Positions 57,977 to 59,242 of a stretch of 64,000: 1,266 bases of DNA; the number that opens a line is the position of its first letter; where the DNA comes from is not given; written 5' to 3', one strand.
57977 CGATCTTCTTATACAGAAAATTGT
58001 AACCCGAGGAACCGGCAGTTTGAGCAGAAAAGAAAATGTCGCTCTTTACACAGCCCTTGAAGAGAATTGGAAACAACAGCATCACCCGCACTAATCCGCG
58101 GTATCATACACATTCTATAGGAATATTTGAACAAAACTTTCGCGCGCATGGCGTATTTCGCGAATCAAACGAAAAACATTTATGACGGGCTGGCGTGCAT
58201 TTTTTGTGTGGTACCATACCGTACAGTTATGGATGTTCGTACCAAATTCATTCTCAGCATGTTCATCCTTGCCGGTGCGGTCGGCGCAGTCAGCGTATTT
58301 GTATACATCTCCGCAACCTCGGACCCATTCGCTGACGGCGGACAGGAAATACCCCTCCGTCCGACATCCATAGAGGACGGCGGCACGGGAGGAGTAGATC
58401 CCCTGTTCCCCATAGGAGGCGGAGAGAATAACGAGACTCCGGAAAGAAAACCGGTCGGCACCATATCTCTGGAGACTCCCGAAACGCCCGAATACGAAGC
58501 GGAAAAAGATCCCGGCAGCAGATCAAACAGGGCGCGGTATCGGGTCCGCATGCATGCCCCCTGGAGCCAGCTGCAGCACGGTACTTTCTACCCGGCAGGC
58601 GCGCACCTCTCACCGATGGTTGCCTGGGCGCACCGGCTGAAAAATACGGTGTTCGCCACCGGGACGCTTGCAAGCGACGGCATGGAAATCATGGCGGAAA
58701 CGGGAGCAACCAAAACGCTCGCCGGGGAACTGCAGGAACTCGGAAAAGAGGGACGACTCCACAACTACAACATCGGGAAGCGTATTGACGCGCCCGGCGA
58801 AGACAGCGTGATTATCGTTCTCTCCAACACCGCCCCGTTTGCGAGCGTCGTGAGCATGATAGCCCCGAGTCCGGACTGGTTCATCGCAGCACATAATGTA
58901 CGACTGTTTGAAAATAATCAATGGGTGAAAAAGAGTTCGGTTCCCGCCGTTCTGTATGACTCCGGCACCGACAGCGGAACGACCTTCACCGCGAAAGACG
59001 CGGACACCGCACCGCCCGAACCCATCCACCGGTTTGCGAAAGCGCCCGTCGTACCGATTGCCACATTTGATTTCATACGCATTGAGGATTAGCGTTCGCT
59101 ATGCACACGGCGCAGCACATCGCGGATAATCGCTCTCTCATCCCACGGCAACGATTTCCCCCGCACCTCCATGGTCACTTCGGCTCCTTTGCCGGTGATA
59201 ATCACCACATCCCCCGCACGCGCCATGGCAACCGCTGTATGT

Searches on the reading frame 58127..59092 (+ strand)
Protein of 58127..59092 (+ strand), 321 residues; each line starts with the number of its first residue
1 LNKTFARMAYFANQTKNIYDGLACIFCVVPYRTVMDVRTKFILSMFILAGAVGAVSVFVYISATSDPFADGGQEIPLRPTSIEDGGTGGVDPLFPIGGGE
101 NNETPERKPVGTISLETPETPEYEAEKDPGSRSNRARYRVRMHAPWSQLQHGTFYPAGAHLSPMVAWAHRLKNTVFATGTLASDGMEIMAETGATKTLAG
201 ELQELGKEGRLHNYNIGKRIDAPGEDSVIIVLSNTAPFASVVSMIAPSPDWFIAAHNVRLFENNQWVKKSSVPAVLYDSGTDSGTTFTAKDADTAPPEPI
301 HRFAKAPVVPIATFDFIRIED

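Call 13: search_protein_families(library=pfam, proteins=[window:58127-59092:+], max_evalue=0.001)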
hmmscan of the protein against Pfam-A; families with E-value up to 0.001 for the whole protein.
window:58127-59092:+ (321 aa): 1 family
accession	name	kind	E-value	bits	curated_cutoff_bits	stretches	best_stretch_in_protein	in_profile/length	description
PF06468.19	Spond_N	-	1e-32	114.3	24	1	136-304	1-173/194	Spondin_N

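Call 95: search_protein_families(library=ncbifam, proteins=[window:58127-59092:+], max_evalue=0.01)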
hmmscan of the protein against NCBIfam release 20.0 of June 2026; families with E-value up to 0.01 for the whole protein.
window:58127-59092:+ (321 aa): 1 family
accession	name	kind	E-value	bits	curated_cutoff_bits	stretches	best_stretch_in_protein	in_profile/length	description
NF038123.1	NF038123_dom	domain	1.3e-22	81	40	1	151-303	12-170/206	spondin domain-containing protein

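Call 106: find_encoding_contigs(protein=window:58229-59092:+, flank=10000, max_places=8)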
Protein window:58229-59092:+ (287 aa): no gene with exactly this product is on record in the collection.

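Call 107: find_encoding_contigs(protein=window:58148-59092:+, flank=10000, max_places=8)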
Protein window:58148-59092:+ (314 aa): 1 contig read that carries it; 1 place shown.
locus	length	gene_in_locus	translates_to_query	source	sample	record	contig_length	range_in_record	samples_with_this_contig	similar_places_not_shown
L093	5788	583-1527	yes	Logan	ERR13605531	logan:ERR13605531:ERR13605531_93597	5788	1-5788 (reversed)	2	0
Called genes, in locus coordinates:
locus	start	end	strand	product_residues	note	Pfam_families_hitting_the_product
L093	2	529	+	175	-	?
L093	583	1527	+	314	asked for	PF06468:Spond_N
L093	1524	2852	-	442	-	PF08245:Mur_ligase_M, PF02875:Mur_ligase_C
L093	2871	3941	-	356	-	PF13480:Acetyltransf_6, PF02388:FemAB (weak)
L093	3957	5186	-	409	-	PF01541:GIY-YIG (weak), PF27096:UvrC_M, PF08459:UvrC_RNaseH_dom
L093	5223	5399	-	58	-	-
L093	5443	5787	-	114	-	?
